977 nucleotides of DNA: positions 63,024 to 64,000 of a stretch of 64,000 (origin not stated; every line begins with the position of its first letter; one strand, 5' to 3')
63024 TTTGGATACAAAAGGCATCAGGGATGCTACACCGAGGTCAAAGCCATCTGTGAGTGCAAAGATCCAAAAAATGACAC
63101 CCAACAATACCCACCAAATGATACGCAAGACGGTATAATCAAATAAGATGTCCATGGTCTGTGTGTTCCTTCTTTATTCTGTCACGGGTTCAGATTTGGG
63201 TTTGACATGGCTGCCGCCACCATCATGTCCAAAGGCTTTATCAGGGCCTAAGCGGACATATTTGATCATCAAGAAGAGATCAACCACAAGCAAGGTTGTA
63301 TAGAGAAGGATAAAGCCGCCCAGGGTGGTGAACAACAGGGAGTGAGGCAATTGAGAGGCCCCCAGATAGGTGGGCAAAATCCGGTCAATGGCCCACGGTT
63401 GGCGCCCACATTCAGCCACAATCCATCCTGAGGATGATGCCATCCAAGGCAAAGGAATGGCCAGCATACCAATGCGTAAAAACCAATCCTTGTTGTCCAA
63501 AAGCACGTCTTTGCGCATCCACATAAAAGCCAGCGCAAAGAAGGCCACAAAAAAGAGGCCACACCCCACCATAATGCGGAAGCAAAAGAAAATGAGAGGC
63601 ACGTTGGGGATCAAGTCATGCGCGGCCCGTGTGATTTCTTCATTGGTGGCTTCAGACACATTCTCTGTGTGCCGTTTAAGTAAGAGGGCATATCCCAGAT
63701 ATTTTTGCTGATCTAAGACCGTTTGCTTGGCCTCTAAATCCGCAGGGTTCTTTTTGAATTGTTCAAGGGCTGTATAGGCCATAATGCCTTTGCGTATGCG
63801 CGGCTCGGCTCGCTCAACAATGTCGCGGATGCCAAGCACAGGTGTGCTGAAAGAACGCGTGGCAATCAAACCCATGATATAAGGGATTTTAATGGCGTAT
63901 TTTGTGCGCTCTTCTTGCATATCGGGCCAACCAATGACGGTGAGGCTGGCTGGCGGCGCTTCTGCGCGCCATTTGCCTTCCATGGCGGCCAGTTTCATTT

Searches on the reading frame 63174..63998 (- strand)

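Call 14: search_protein_families(library=pfam, proteins=[window:63174-63998:-], max_evalue=0.1)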
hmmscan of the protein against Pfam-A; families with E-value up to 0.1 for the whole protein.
window:63174-63998:- (274 aa): 1 family
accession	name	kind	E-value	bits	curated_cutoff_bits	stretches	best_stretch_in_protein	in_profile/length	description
PF01654.22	Cyt_bd_oxida_I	-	1.2e-53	182.7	26.2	1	1-252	243-418/418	Cytochrome bd terminal oxidase subunit I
